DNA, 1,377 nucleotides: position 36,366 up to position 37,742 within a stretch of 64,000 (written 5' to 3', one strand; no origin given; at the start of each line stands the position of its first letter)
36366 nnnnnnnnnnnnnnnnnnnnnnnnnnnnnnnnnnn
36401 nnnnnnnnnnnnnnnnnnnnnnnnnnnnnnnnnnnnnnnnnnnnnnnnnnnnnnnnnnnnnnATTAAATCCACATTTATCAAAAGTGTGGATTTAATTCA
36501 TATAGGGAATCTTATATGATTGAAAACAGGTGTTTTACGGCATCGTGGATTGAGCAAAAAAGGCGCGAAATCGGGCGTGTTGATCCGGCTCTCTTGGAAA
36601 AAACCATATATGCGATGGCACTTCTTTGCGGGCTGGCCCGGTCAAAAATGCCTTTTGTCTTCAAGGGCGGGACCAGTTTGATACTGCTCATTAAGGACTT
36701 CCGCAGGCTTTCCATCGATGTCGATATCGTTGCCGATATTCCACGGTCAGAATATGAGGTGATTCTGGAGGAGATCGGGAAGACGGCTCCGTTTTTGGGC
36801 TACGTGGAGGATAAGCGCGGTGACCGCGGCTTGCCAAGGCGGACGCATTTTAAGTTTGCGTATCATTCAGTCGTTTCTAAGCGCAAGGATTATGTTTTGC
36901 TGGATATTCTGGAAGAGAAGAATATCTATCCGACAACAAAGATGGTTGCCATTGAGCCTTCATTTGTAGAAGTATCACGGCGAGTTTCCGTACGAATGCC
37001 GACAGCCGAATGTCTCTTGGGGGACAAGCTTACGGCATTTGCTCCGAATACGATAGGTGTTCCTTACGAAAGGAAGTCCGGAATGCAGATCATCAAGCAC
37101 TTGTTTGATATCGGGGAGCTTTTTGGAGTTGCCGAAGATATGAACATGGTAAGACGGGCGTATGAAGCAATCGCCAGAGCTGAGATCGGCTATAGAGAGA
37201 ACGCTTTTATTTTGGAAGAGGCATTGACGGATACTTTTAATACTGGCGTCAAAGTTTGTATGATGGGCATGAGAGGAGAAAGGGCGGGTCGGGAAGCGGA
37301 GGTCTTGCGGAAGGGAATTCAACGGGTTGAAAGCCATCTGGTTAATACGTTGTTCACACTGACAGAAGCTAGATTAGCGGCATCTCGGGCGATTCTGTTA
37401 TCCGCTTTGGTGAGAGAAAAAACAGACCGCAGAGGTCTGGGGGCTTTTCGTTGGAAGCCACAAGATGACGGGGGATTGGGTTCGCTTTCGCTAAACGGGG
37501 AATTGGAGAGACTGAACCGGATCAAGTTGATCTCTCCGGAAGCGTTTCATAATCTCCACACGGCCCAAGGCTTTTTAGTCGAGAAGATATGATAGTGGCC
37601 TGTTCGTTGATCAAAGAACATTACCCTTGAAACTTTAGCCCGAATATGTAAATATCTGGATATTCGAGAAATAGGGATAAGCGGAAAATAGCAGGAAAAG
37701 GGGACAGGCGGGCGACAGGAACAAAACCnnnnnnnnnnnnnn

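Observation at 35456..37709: The AbiEi/AbiEii module is bracketed by 96-bp direct repeats, which looks like an insertion footprint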

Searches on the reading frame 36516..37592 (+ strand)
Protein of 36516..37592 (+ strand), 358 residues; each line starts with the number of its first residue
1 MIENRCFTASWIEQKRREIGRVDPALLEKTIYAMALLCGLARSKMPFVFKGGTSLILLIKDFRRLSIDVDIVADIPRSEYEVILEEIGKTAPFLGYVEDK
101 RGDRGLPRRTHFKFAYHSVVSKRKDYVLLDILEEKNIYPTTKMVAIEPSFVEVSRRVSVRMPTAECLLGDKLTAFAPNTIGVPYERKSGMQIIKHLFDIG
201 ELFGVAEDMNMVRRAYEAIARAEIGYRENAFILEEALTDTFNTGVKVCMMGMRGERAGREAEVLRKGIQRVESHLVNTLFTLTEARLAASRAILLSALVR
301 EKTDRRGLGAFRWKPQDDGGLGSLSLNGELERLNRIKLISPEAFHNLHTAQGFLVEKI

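Call 7: search_protein_families(library=pfam, proteins=[window:36516-37592:+], max_evalue=0.01)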
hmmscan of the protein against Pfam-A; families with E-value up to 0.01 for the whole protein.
window:36516-37592:+ (358 aa): 1 family
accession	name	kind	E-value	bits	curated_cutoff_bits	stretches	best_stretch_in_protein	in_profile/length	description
PF08843.17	AbiEii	-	1.5e-16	61.5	22.5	1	38-221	4-184/238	Nucleotidyl transferase AbiEii toxin, Type IV TA system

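Call 32: find_homologous_proteins(query=window:36516-37592:+, max_evalue=1e-40)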
Query window:36516-37592:+ (358 aa): 2374 proteins with E <= 1e-40 among 8000 candidates; the best 120 are listed.
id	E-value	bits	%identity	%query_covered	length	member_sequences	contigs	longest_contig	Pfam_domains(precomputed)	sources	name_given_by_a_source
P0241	3.8e-233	791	100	100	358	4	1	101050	PF08843.18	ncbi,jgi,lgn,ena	ncbi:MAG: nucleotidyl transferase AbiEii/AbiGii toxin family protein [Candidatus Omnitrophota bacter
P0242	1.4e-197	674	86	99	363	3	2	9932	PF08843.18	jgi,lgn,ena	-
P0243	3.7e-192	656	83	99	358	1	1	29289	PF08843.18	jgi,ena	-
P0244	9.4e-185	631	80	99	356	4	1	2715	PF08843.18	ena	-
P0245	1.6e-183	627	79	99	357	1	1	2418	PF08843.18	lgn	-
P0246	9.9e-172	589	74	99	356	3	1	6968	PF08843.18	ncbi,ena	ncbi:MAG: nucleotidyl transferase AbiEii/AbiGii toxin family protein [Parachlamydiaceae bacterium]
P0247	8.0e-170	582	73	99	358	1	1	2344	PF08843.18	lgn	-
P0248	2.9e-163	561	80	89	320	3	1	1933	PF08843.18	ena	-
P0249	1.7e-160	552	70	99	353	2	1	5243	PF08843.18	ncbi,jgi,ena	-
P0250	5.6e-139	481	61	99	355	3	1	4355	PF08843.18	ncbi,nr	ncbi:MAG: nucleotidyl transferase AbiEii/AbiGii toxin family protein [Candidatus Omnitrophota bacter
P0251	3.0e-137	475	60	99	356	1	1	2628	PF08843.18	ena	-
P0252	7.1e-137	474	60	99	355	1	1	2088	PF08843.18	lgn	-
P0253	3.6e-136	472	61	99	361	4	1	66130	PF08843.18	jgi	-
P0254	4.0e-136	472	60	99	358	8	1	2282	PF08843.18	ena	-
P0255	4.2e-136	472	60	99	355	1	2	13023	PF08843.18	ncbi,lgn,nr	ncbi:MAG: nucleotidyl transferase AbiEii/AbiGii toxin family protein [Candidatus Omnitrophica bacter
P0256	9.0e-135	467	59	99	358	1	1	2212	PF08843.18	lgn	-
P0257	3.1e-134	465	59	99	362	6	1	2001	PF08843.18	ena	-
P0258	4.1e-132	458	58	99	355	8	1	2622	PF08843.18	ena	-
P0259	1.5e-131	457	58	98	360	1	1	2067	PF08843.18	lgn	-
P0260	4.0e-131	455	59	99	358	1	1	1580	PF08843.18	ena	-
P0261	7.7e-131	454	56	99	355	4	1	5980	PF08843.18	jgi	-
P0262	1.0e-130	454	57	99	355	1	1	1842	PF08843.18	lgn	-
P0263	1.8e-130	453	57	99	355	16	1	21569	PF08843.18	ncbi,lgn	-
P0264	2.7e-130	452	56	99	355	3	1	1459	PF08843.18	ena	-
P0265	3.1e-130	452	56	99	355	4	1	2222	PF08843.18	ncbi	-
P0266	3.4e-130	452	58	99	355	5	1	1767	PF08843.18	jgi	jgi:hypothetical protein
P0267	3.5e-130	452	56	99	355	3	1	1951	PF08843.18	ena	-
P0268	4.5e-130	452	58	99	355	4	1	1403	PF08843.18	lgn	-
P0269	5.0e-130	452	56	99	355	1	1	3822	PF08843.18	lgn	-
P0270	1.2e-129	450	56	99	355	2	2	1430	PF08843.18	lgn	-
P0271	1.5e-129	450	57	99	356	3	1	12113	PF08843.18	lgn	-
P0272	1.5e-129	450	57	99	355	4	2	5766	PF08843.18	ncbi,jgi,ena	-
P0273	3.5e-129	449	57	99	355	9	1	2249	PF08843.18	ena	-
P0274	1.6e-128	447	56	99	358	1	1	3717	PF08843.18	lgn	-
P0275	2.5e-128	446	56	99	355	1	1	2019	PF08843.18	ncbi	-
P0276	4.2e-128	445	56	99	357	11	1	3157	PF08843.18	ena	-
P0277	2.4e-127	443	57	99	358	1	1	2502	PF08843.18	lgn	-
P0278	4.0e-127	442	56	99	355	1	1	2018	PF08843.18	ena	-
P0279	1.1e-126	441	55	99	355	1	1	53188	PF08843.18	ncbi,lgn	-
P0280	3.8e-126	439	56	99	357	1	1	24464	PF08843.18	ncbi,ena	-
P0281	4.7e-125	435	55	99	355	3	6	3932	PF08843.18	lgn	-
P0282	3.0e-123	429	55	99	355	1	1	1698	PF08843.18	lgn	-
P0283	3.2e-123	429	53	99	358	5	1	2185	PF08843.18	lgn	-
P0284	4.9e-121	422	54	98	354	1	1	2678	PF08843.18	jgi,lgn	-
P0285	1.7e-119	417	53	99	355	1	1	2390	PF08843.18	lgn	-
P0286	1.5e-118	414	58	94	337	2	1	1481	PF08843.18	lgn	-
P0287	2.5e-118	413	58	93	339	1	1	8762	PF08843.18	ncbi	-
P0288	8.8e-112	392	53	98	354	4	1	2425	PF08843.18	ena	-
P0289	1.6e-110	387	51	99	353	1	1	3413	PF08843.18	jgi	jgi:hypothetical protein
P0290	7.1e-110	385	52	98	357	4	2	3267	PF08843.18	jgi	jgi:hypothetical protein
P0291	9.3e-106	372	49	99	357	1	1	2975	PF08843.18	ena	-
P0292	4.1e-104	366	55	84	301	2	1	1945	PF08843.18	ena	-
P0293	4.0e-103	363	55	84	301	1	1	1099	PF08843.18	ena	-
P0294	7.6e-99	349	52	84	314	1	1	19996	PF08843.18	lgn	-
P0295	1.2e-96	342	47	96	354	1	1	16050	PF08843.18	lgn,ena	-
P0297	4.6e-94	333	53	79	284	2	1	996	PF08843.18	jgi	jgi:hypothetical protein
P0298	7.3e-94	333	46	100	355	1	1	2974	PF08843.18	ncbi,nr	ncbi:MAG: nucleotidyl transferase AbiEii/AbiGii toxin family protein [Chloroflexi bacterium]|nr:nucl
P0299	6.3e-92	326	46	96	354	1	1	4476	PF08843.18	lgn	-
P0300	1.9e-89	318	46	99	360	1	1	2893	PF08843.18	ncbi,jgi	jgi:hypothetical protein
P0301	2.0e-89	318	46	98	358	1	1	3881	PF08843.18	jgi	jgi:hypothetical protein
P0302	3.3e-89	317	47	96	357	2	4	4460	PF08843.18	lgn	-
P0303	4.8e-89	317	46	98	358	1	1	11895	PF08843.18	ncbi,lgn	-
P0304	1.9e-88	315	46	96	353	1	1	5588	PF08843.18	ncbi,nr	ncbi:MAG: nucleotidyl transferase AbiEii/AbiGii toxin family protein [Planctomycetota bacterium]|nr:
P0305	3.3e-88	314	46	98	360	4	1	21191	PF08843.18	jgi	jgi:hypothetical protein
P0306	3.5e-88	314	44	98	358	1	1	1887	PF08843.18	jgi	jgi:hypothetical protein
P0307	6.6e-88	313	46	98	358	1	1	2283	PF08843.18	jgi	-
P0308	1.5e-87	312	47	96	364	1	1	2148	PF08843.18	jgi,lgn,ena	-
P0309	2.8e-87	311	47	98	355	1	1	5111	PF08843.18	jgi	-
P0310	3.2e-87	311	47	96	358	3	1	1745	PF08843.18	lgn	-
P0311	3.9e-87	311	46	98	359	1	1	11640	PF08843.18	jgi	jgi:nucleotidyltransferase AbiEii toxin of type IV toxin-antitoxin system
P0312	1.8e-86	308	45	98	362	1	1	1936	PF08843.18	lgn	-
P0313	3.8e-86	307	51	57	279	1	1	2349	PF08843.18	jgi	-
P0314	4.3e-86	307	44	99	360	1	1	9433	PF08843.18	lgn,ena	-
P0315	4.7e-86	307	45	96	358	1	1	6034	PF08843.18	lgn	-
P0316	7.9e-86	306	46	96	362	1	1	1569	PF08843.18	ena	-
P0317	9.3e-86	306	46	98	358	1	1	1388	PF08843.18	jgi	jgi:hypothetical protein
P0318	1.2e-85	306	45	96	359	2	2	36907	PF08843.18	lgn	-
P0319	1.4e-85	305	45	98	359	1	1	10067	PF08843.18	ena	-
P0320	1.6e-85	305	45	98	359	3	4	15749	PF08843.18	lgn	-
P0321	1.6e-85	305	45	98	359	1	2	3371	PF08843.18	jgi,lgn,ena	-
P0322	2.2e-85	305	45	98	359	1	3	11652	PF08843.18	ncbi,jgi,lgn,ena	-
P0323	3.7e-85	304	44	98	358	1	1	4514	PF08843.18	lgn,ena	-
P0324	4.0e-85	304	45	98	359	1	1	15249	PF08843.18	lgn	-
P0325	4.2e-85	304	45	98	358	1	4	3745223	PF08843.18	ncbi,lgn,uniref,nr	ncbi:nucleotidyl transferase AbiEii/AbiGii toxin family protein [Geobacter sulfurreducens]|uniref:nu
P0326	4.3e-85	304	44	98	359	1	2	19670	PF08843.18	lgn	-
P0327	7.9e-85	303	44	98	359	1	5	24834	PF08843.18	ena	-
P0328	8.0e-85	303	45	98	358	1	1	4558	PF08843.18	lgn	-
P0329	8.7e-85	303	45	98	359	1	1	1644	PF08843.18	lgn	-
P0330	8.9e-85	303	45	98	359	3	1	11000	PF08843.18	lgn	-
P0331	9.2e-85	303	44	98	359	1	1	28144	PF08843.18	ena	-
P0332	9.2e-85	303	45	98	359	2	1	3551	PF08843.18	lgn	-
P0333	1.2e-84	302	45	98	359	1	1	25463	PF08843.18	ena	-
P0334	1.4e-84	302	43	98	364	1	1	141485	PF08843.18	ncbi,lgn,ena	-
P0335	1.4e-84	302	44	98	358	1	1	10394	PF08843.18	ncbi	-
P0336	2.2e-84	301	44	98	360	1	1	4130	PF08843.18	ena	-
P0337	2.3e-84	301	43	98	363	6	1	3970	PF08843.18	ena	-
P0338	2.6e-84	301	45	98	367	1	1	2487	PF08843.18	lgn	-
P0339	3.1e-84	301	44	98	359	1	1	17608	PF08843.18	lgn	-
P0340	3.7e-84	301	46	96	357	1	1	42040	PF08843.18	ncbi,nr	ncbi:MAG: nucleotidyl transferase AbiEii/AbiGii toxin family protein [Candidatus Sumerlaeota bacteri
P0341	3.7e-84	301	44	98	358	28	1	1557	PF08843.18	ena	-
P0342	5.1e-84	300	44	98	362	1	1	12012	PF08843.18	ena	-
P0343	5.4e-84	300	44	100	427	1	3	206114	PF08843.18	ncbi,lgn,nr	ncbi:MAG: nucleotidyl transferase AbiEii/AbiGii toxin family protein [Planctomycetes bacterium]|nr:n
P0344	6.6e-84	300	44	98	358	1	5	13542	PF08843.18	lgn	-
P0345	9.3e-84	299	44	96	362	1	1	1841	PF08843.18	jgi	jgi:hypothetical protein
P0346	9.7e-84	299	45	98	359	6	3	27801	PF08843.18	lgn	-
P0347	1.8e-83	298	43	98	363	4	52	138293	PF08843.18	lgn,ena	-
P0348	1.9e-83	298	46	98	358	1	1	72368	PF08843.18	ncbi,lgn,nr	ncbi:MAG: nucleotidyl transferase AbiEii/AbiGii toxin family protein [Desulfuromonadaceae bacterium]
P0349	3.6e-83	297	45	96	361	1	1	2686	PF08843.18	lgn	-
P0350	3.6e-83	297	43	98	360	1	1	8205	PF08843.18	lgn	-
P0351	9.5e-83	296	44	98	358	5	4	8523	PF08843.18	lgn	-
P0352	9.6e-83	296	44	96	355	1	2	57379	PF08843.18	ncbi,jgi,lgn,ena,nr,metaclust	ncbi:MAG: hypothetical protein A2Y94_02015 [Caldithrix sp. RBG_13_44_9]|nr:MAG: hypothetical protein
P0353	1.8e-82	295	42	98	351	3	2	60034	PF08843.18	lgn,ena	-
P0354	1.9e-82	295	43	98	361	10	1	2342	PF08843.18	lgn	-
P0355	3.2e-82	294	43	98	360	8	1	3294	PF08843.18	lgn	-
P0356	4.3e-82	294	43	96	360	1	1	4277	PF08843.18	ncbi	-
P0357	4.5e-82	294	43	96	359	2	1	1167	PF08843.18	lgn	-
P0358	4.6e-82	294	42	99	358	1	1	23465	PF08843.18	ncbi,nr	ncbi:MAG: nucleotidyl transferase AbiEii/AbiGii toxin family protein [Deltaproteobacteria bacterium]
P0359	6.7e-82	293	43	98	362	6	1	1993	PF08843.18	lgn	-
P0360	7.2e-82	293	43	96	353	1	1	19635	PF08843.18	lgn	-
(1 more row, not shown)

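Call 35: find_encoding_contigs(protein=P0242, flank=8000, max_places=3)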
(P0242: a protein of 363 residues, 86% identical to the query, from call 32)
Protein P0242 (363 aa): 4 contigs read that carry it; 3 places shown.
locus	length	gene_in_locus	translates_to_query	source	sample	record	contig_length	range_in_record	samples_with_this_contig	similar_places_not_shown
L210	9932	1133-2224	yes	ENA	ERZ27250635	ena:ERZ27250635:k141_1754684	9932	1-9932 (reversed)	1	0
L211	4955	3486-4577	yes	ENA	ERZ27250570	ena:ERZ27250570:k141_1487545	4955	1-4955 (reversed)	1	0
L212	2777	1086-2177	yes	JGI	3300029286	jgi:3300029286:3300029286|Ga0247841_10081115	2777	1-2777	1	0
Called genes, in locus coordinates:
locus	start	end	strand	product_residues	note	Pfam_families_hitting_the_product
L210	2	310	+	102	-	?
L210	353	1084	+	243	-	PF20217:DUF6577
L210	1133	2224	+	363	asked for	PF08843:AbiEii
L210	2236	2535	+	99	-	PF13412:HTH_24 (weak)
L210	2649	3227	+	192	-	PF02283:CobU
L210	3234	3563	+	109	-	PF11225:DUF3024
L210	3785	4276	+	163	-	-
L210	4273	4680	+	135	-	-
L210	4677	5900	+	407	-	PF02195:ParB_N, PF01555:N6_N4_Mtase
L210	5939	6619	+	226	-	-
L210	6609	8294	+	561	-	-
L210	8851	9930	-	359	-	?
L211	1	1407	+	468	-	?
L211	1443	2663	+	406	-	PF09903:DUF2130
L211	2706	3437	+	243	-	PF20217:DUF6577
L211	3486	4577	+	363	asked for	PF08843:AbiEii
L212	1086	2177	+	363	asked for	PF08843:AbiEii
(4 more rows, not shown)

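Call 36: find_encoding_contigs(protein=P0243, flank=8000, max_places=2)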
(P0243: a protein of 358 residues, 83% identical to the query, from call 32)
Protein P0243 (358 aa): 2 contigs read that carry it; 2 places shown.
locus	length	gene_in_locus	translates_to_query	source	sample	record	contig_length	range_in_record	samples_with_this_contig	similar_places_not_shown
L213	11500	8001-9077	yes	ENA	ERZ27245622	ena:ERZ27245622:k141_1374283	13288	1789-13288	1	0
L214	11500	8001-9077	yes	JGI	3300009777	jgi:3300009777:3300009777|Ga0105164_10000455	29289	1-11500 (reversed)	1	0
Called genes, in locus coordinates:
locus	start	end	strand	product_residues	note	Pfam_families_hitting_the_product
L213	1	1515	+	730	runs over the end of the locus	PF01704:UDPGP (faint)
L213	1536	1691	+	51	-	-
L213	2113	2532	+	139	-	-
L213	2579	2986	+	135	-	PF13413:HTH_25 (faint)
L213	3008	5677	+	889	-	PF12419:DUF3670, PF04851:ResIII, PF00176:SNF2-rel_dom, PF00271:Helicase_C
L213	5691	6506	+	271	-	-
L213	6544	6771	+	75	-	-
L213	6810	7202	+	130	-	-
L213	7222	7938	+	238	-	PF20217:DUF6577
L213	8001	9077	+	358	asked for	PF08843:AbiEii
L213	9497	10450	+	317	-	-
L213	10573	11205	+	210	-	PF04343:DUF488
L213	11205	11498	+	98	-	?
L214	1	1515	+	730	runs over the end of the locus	PF01704:UDPGP (faint)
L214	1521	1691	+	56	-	-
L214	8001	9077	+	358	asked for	PF08843:AbiEii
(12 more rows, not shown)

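Call 47: search_protein_families(library=padloc, proteins=[window:36516-37592:+], max_evalue=0.001)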
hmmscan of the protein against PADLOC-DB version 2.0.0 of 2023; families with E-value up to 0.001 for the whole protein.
window:36516-37592:+ (358 aa): 9 families
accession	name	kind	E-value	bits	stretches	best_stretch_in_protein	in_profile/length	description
PDLC02299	AbiEii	-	2.4e-96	321.1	1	1-351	1-341/344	AbiEii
PDLC02292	AbiEii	-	7.7e-12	43.6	1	22-143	23-140/283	AbiEii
PDLC02289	AbiEii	-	1.6e-08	32.4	1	12-100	18-113/309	AbiEii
PDLC02297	AbiEii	-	1.9e-07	28.8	1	19-72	15-70/307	AbiEii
PDLC02316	AbiEii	-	1.3e-06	26.1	1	24-75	25-78/314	AbiEii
PDLC02291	AbiEii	-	2.2e-06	25.2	1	20-176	30-181/310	AbiEii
PDLC02290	AbiEii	-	1.1e-05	23.1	1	44-88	22-65/290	AbiEii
PDLC02305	AbiEii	-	1.7e-05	22.2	1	25-175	20-175/306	AbiEii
PDLC02328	AbiEii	-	0.00096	17.1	0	42-81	10-48/203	AbiEii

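Call 48: search_protein_families(library=ncbifam, proteins=[window:36516-37592:+], max_evalue=0.001)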
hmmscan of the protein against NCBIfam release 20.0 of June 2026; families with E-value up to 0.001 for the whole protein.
window:36516-37592:+ (358 aa): 0 families
